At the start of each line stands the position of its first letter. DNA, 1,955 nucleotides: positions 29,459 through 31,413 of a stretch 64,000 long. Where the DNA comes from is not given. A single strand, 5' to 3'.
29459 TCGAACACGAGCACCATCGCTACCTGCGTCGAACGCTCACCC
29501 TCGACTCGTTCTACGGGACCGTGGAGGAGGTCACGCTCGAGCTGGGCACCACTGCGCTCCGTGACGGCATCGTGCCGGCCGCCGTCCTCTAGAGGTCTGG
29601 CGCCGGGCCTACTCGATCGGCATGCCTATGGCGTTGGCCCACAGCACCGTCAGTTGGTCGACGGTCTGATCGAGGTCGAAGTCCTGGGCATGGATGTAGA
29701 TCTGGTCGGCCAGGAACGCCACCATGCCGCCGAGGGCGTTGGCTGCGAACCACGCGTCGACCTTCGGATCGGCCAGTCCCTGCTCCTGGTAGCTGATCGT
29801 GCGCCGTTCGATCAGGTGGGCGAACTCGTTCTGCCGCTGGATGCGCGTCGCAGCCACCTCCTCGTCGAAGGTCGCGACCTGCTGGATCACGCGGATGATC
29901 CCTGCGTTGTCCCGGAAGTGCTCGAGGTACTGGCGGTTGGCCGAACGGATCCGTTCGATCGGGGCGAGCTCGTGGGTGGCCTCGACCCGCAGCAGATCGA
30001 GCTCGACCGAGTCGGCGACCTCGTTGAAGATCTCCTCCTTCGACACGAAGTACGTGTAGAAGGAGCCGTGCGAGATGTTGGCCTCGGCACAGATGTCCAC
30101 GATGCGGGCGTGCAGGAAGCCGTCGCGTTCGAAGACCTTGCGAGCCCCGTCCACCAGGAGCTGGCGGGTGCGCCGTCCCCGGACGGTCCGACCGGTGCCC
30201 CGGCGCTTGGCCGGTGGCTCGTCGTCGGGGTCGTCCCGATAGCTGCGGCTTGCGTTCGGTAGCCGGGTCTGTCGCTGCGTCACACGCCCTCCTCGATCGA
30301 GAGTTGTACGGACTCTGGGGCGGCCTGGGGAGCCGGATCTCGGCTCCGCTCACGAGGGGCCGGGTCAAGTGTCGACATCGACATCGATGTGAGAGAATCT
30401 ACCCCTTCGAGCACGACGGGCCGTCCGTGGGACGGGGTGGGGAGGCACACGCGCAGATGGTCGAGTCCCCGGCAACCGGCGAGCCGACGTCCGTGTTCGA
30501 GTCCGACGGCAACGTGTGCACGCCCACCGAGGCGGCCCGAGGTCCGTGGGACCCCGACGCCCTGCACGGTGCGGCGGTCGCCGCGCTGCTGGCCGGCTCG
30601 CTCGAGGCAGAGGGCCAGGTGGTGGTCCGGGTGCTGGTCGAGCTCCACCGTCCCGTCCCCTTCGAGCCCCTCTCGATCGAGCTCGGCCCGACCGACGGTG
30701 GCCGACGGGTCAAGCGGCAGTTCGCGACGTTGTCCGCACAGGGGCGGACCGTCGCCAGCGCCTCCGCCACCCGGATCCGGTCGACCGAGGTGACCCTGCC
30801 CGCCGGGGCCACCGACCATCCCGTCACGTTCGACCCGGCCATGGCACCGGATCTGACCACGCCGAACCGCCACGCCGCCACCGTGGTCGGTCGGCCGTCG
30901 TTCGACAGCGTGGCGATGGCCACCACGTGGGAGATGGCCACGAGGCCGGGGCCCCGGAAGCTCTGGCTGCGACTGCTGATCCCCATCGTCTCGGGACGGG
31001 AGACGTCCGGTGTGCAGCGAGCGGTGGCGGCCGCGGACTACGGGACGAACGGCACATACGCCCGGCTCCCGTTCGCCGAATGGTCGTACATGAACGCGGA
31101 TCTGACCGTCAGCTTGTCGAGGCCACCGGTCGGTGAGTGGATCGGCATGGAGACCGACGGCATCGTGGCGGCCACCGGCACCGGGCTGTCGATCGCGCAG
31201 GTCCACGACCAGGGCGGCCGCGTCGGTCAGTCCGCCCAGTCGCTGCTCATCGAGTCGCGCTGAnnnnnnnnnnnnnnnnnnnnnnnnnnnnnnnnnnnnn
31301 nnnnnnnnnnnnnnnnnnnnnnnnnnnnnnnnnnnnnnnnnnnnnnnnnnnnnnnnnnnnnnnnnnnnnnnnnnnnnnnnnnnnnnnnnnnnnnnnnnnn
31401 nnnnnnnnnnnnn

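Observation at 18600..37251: Recurrent hexamer-triplet operator fused to a -10 box marks every transcription unit of a ~20 kb island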

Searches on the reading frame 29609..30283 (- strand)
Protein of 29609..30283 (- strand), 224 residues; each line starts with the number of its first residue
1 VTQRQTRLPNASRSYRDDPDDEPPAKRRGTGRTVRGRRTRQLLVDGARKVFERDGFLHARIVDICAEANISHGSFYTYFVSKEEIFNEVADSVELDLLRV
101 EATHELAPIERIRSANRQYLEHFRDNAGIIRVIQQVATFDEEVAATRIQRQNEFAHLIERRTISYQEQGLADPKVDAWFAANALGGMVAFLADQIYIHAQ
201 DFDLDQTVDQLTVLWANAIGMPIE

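Call 13: search_protein_families(library=pfam, proteins=[window:29609-30283:-])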
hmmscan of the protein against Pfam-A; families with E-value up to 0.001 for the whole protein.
window:29609-30283:- (224 aa): 2 families
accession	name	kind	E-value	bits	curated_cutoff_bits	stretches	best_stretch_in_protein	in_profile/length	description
PF00440.29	TetR_N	-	1.9e-11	44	24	1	43-89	1-47/47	Bacterial regulatory proteins, tetR family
PF17932.6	TetR_C_24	-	3.5e-05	24.5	26.4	1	107-190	3-86/114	Tetracyclin repressor-like, C-terminal domain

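Call 20: find_homologous_proteins(query=window:29609-30283:-)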
Query window:29609-30283:- (224 aa): 859 proteins with E <= 0.001 among 1274 candidates; the best 120 are listed.
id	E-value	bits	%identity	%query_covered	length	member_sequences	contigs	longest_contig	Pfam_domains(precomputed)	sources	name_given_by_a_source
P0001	7.3e-144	494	100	100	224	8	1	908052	PF00440.30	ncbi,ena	-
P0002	1.9e-132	457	92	100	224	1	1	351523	PF00440.30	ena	-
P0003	1.6e-101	356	74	99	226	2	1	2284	PF00440.30,PF17932.7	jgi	jgi:AcrR family transcriptional regulator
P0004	2.7e-99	349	68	99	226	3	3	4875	PF00440.30,PF17932.7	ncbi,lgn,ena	-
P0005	1.9e-91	323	69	96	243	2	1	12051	PF00440.30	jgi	-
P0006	3.1e-87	309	67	98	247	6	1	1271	PF19352.5,PF00440.30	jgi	jgi:AcrR family transcriptional regulator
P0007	3.6e-87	309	67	98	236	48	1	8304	PF19352.5,PF00440.30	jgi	jgi:AcrR family transcriptional regulator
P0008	4.2e-87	309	68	98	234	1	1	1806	PF19352.5,PF00440.30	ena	-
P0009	4.4e-87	309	68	98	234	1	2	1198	PF19352.5,PF00440.30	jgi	-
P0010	6.0e-87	309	66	98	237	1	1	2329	PF19352.5,PF00440.30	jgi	jgi:AcrR family transcriptional regulator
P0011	1.3e-86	307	67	96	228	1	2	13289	PF19352.5,PF00440.30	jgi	jgi:AcrR family transcriptional regulator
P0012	1.1e-85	304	67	96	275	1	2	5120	PF19352.5,PF00440.30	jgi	jgi:AcrR family transcriptional regulator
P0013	6.1e-85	302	66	96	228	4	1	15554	PF19352.5,PF00440.30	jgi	jgi:AcrR family transcriptional regulator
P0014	1.0e-84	301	67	96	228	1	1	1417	PF19352.5,PF00440.30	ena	-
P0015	1.0e-82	295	65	98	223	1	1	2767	PF00440.30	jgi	jgi:AcrR family transcriptional regulator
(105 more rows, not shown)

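Call 21: find_encoding_contigs(protein=P0001, flank=10000, max_places=3)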
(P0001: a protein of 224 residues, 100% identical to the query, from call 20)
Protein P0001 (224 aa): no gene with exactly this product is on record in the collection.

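Call 22: find_encoding_contigs(protein=P0002, flank=10000, max_places=3)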
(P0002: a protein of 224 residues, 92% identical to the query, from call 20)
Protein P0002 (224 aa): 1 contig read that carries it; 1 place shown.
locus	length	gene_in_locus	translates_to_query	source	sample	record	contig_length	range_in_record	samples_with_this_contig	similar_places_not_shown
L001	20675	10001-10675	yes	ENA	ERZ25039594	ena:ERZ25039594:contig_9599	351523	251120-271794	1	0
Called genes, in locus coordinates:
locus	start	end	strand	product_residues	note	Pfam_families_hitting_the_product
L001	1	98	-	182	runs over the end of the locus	PF00106:adh_short, PF13561:adh_short_C2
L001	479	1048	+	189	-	-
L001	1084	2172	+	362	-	PF00296:Bac_luciferase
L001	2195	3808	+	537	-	PF00501:AMP-binding, PF13193:AMP-binding_C (weak)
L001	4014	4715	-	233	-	-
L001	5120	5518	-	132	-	PF02720:DUF222 (weak)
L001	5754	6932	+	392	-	PF04909:Amidohydro_2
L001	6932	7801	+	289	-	PF04909:Amidohydro_2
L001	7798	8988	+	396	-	PF02771:Acyl-CoA_dh_N, PF02770:Acyl-CoA_dh_M, PF00441:Acyl-CoA_dh_1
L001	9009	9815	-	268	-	PF13622:4HBT_3, PF20789:4HBT_3C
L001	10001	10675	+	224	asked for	PF00440:TetR_N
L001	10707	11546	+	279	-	PF08450:SGL, PF24684:Vgb_lyase (faint)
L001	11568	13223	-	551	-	PF00496:SBP_bac_5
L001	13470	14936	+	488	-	PF00884:Sulfatase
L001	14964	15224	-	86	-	-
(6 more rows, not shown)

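Call 25: find_related_loci(query=A1, collection=genome_contigs, flank=10000)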
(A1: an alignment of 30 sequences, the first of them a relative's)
Query A1 (224 aa) in genome_contigs; peptide patterns used: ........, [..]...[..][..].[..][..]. (x = any residue, [..] = any of these).
209 stretches matched a pattern; 77 encode a relative of the query (tblastn E <= 1e-3); 76 distinct loci.
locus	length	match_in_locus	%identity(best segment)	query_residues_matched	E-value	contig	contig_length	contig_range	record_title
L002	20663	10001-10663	67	2-221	1e-94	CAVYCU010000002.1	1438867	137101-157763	MAG: uncultured Acidimicrobiaceae bacterium isolate MFD04540.bin.2.87 genome assembly, contig: contig_2863, whole genome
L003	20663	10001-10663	67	2-221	1e-93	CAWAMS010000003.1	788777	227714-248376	MAG: uncultured Acidimicrobiaceae bacterium isolate MFD01716.bin.2.70 genome assembly, contig: contig_46127, whole genom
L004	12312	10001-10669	65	1-221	8e-92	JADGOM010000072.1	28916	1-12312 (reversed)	MAG: Acidimicrobiia bacterium isolate Chersky_534 k127_2407352, whole genome shotgun sequence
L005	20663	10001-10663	66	2-221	7e-92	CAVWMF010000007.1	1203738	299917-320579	MAG: uncultured Acidimicrobiaceae bacterium isolate MFD09495.bin.2.31 genome assembly, contig: contig_4948, whole genome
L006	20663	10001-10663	66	2-221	8e-92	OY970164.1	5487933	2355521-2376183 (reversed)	MAG: uncultured Acidimicrobiaceae bacterium isolate MFD04967.bin.c.3 genome assembly, chromosome: 1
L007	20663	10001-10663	65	2-221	1e-91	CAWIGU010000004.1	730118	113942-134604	MAG: uncultured Acidimicrobiaceae bacterium isolate MFD05502.bin.2.6 genome assembly, contig: contig_4669, whole genome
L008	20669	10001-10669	62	3-224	3e-87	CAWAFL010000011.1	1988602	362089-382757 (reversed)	MAG: uncultured Acidimicrobiaceae bacterium isolate MFD02671.bin.1.70 genome assembly, contig: contig_6677, whole genome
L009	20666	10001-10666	63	3-223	1e-86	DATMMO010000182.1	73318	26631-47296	MAG TPA_asm: Acidimicrobiales bacterium isolate SMAG_U12825 k141_2001935, whole genome shotgun sequence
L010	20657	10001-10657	64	1-221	2e-86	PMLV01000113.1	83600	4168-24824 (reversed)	MAG: Acidimicrobiaceae bacterium isolate palsa_740 73.20120700_P3D.127_contig_31639, whole genome shotgun sequence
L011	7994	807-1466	62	3-221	6e-86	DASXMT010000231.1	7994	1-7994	MAG TPA_asm: Acidimicrobiales bacterium isolate SMAG_U5335 k141_1524299, whole genome shotgun sequence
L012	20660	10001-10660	62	3-221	6e-86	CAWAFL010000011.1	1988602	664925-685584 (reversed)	MAG: uncultured Acidimicrobiaceae bacterium isolate MFD02671.bin.1.70 genome assembly, contig: contig_6677, whole genome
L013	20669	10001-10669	60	1-221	4e-85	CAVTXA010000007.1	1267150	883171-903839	MAG: uncultured Acidimicrobiaceae bacterium isolate MFD09671.bin.1.197 genome assembly, contig: contig_9858, whole genom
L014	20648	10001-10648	60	7-221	2e-82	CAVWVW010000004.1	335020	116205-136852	MAG: uncultured Acidimicrobiales bacterium isolate MFD09671.bin.2.1 genome assembly, contig: contig_29214, whole genome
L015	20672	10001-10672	60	1-221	7e-80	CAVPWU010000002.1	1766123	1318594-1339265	MAG: uncultured Actinomycetota bacterium isolate MFD01716.bin.2.37 genome assembly, contig: contig_14582, whole genome s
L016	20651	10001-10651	60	3-221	1e-77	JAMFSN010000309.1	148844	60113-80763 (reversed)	MAG: Frankia alni isolate NGEE_A_bin25 k127_971831, whole genome shotgun sequence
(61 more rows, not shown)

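Call 27: search_solved_structures(query=A1, max_evalue=0.001)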
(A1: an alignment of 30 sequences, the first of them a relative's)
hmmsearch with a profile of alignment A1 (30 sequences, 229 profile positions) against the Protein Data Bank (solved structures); distinct sequences matched with E-value up to 0.001: 138 (the best 60 are shown).
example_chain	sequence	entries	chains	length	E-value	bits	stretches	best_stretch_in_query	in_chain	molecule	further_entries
8v90_A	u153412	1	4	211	8.1e-13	51.6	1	36-185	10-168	HTH-type transcriptional regulator TtgR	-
3dcf_A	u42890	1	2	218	1.2e-12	51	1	19-218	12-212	transcriptional regulator of the TetR/AcrR family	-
6azh_A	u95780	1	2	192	2.4e-12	50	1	38-216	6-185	TetR family transcriptional regulator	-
2uxh_A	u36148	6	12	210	1.8e-11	47.1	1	36-185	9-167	HTH-TYPE TRANSCRIPTIONAL REGULATOR TTGR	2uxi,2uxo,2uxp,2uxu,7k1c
7k1a_A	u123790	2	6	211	1.9e-11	47.1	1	36-189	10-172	HTH-type transcriptional regulator TtgR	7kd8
2xdn_A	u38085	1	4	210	2.2e-11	46.9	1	36-185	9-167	HTH-TYPE TRANSCRIPTIONAL REGULATOR TTGR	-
6ayi_A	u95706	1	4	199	2.8e-11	46.5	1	38-185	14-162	HTH-type transcriptional regulator UidR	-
6el2_A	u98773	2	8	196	2.8e-11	46.5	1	32-134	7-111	Transcriptional regulator TetR family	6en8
3dpj_A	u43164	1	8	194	3.8e-11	46.1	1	38-90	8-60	Transcription regulator, TetR family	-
1rkt_A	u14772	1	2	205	1.2e-10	44.4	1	40-116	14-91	protein yfiR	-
5icj_A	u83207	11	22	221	7.8e-10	41.8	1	27-123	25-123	Probable transcriptional regulatory protein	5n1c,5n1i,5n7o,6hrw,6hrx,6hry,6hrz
3aqs_A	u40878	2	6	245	9.2e-10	41.6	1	8-111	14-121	Bacterial regulatory proteins, tetR family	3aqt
5wm9_A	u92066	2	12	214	1.3e-09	41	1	33-123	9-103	Rv0078 | TetR family transcriptional regulator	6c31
3lwj_A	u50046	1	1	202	6.9e-09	38.7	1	37-156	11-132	Putative TetR-family transcriptional regulator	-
3mvp_A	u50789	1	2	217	1.1e-08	38.1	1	17-123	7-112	TetR/AcrR transcriptional regulator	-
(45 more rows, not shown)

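Call 28: search_protein_families(library=ncbifam, proteins=[window:29609-30283:-], max_evalue=0.001)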
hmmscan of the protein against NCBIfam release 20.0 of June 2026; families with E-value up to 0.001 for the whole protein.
window:29609-30283:- (224 aa): 15 families
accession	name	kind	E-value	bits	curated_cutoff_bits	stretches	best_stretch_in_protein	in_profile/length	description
NF041196.1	ScbR_bind_reg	equivalog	9.6e-13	48.7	150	1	35-189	3-159/191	ScbR family autoregulator-binding transcription factor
NF007430.0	PRK09975.1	equivalog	5.2e-09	35.5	274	1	37-157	10-138/220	acrEF/envCD operon transcriptional regulator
NF053878.1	FATransRegFadRBac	equivalog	1.7e-08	34.5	200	1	42-219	7-188/190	fatty acid metabolism transcriptional regulator FadR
NF007949.0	PRK10668.1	equivalog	2.9e-07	30.2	271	1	36-102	9-75/216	multidrug efflux transporter transcriptional repressor AcrR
NF051852.1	efflux_TF_MtrR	exception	1.1e-06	28.6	280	1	37-128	9-104/205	multidrug efflux system transcriptional repressor MtrR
NF051457.1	acryl_TF_AcuR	equivalog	1.8e-06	27.4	247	1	27-92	4-71/204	acrylate utilization transcriptional regulator AcuR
TIGR03384.1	betaine_BetI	equivalog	5.7e-06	26.2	201.3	1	40-97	10-67/189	choline-binding transcriptional repressor BetI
NF058643.1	TranRegCurRPseudo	equivalog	6.9e-06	25.8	300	1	38-85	7-54/193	TetR family transcriptional repressor CurR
NF053731.1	TransRegFasRMycb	equivalog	7e-06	26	330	1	30-153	4-129/199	HTH-type transcriptional activator FasR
TIGR03613.1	RutR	equivalog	2.8e-05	24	368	1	38-131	8-103/202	pyrimidine utilization regulatory protein R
NF050111.1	TransRegSACE7040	equivalog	5.3e-05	23.2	250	1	40-99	3-62/186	SACE_7040 family transcriptional regulator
NF001978.0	PRK00767.1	equivalog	5.7e-05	23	118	1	40-103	11-73/197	transcriptional regulator BetI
NF007015.0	PRK09480.1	equivalog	9.7e-05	22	120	1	63-151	35-127/197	nucleoid occlusion factor SlmA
NF011584.0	PRK15008.1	equivalog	0.0005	20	230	1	38-128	18-110/212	HTH-type transcriptional regulator RutR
TIGR03968.1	mycofact_TetR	equivalog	0.00051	19.7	224.9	0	38-90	9-61/190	mycofactocin system transcriptional regulator MftR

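Call 58: predict_structure(alignment_id=A1)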
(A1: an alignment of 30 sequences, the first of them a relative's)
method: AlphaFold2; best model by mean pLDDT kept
length: 224 residues; sequences in the alignment: 30
mean_pLDDT: 85.4   pTM: 0.76
mean pLDDT of the five models: 85.4, 85.3, 84.9, 83.9, 83.9
residues with pLDDT >= 90: 160; 70-90: 31; 50-70: 5; < 50: 28
segments of 3 or more residues with pLDDT < 50: 1-26
pLDDT, mean of each block of 10 residues (from residue 1): 38 37 46 82 97 97 97 93 97 88 80 92 95 97 95 91 93 95 92 92 94 94 82
secondary structure, 60 per line:
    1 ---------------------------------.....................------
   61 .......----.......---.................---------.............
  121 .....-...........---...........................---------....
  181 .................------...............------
elements in order: H34-54 H61-67 H72-78 H82-98 H108-125 H127-137 H141-167 H177-197 H204-218

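Call 60: list_cluster_members(proteins=[P0001])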
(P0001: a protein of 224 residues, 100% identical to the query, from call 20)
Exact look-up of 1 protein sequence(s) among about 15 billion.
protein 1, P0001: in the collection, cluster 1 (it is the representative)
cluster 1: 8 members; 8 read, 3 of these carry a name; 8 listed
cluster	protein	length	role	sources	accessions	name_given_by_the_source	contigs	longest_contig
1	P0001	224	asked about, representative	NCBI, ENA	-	-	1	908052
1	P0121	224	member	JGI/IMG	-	AcrR family transcriptional regulator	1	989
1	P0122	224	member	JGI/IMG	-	AcrR family transcriptional regulator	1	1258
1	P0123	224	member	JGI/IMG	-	AcrR family transcriptional regulator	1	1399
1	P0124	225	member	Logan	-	-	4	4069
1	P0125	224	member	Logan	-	-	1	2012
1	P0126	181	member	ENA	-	-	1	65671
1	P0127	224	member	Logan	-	-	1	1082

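Call 61: fold_search(model_id=the predicted structure, library=pdb)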
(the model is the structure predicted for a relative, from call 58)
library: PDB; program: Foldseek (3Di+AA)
matches with E <= 10: 1087; with E <= 0.001: 538
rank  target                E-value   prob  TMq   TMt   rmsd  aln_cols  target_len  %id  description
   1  6ho1                  1.3e-08  1.00  0.67  0.79   2.9       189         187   19  TRANSCRIPTIONAL REPRESSOR ETHR FROM MYCOBACTERIUM TUBERCULOSIS IN COMPLEX WITH BDM41974 (released 2018-12-26)
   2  7ngg                  1.3e-08  1.00  0.69  0.78   3.0       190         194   20  Mycobacterium tuberculosis transcriptional regulator EthR with bound inhibitory compound (released 2022-02-23)
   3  5nj0                  2.1e-08  1.00  0.69  0.78   3.2       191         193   19  EthR complex (released 2017-11-15)
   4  6ho9                  4.8e-08  1.00  0.68  0.80   3.0       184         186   20  TRANSCRIPTIONAL REPRESSOR ETHR FROM MYCOBACTERIUM TUBERCULOSIS IN COMPLEX WITH BDM44825 (released 2018-12-26)
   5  6hnz                  4.8e-08  1.00  0.67  0.79   3.1       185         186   20  TRANSCRIPTIONAL REPRESSOR ETHR FROM MYCOBACTERIUM TUBERCULOSIS IN COMPLEX WITH BDM41231 (released 2018-12-26)
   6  3tp3                  5.2e-08  1.00  0.67  0.75   3.5       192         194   19  Structure of HTH-type transcriptional regulator EthR, G106W mutant (released 2011-12-21)
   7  5nz0                  5.5e-08  1.00  0.67  0.77   3.0       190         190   19  Structure of Transcriptional Regulatory Repressor Protein - EthR from Mycobacterium Tuberculosis in complex with linezol (released 2018-05-30)
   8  1u9n                  5.7e-08  1.00  0.69  0.78   2.9       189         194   20  Crystal structure of the transcriptional regulator EthR in a ligand bound conformation opens therapeutic perspectives ag (released 2004-11-16)
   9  1t56                  6.6e-08  1.00  0.68  0.77   3.1       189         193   20  Crystal structure of TetR family repressor M. tuberculosis EthR (released 2004-07-27)
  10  5nz1_C                7.6e-08  1.00  0.71  0.83   2.6       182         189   19  Structure of Transcriptional Regulatory Repressor Protein - EthR from Mycobacterium Tuberculosis in complex with sutez (released 2018-05-30)
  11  5nim                  1.1e-07  1.00  0.69  0.78   3.4       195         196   19  EthR complex (released 2017-11-15)
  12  5mym_C                1.4e-07  1.00  0.73  0.80   2.8       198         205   20  Structure of Transcriptional Regulatory Repressor Protein - EthR from Mycobacterium Tuberculosis in complex with compo (released 2017-10-25)
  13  5mym_B                1.5e-07  1.00  0.73  0.81   2.8       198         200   20  Structure of Transcriptional Regulatory Repressor Protein - EthR from Mycobacterium Tuberculosis in complex with compo (released 2017-10-25)
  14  4m3g                  1.5e-07  1.00  0.68  0.79   3.0       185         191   20  Rapid and efficient design of new inhibitors of Mycobacterium tuberculosis transcriptional repressor EthR using fragment (released 2014-06-25)
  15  5f04                  1.5e-07  1.00  0.68  0.78   3.0       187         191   20  Structure of Transcriptional Regulatory Repressor Protein - EthR from Mycobacterium Tuberculosis in complex with compoun (released 2016-02-03)
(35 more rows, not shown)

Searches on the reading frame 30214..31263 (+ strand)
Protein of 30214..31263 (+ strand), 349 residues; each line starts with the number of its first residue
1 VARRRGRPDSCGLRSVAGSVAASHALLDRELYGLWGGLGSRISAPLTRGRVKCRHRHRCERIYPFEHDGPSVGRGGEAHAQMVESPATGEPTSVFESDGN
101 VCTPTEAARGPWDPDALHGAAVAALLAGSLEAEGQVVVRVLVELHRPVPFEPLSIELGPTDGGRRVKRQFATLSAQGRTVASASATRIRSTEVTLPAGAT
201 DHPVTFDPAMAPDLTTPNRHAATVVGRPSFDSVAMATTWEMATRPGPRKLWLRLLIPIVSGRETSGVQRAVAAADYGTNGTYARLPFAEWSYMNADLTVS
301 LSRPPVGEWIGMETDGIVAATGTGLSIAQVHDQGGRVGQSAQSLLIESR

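Call 16: search_protein_families(library=pfam, proteins=[window:30214-31263:+], max_evalue=0.01)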
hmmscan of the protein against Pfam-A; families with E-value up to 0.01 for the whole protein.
window:30214-31263:+ (349 aa): 2 families
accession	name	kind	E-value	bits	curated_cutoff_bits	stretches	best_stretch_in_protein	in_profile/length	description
PF20789.3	4HBT_3C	-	5.6e-15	56.2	24.1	1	243-346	32-140/140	Acyl-CoA thioesterase C-terminal domain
PF13622.12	4HBT_3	-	7.7e-07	29.7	24.3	1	109-187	2-82/83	Acyl-CoA thioesterase N-terminal domain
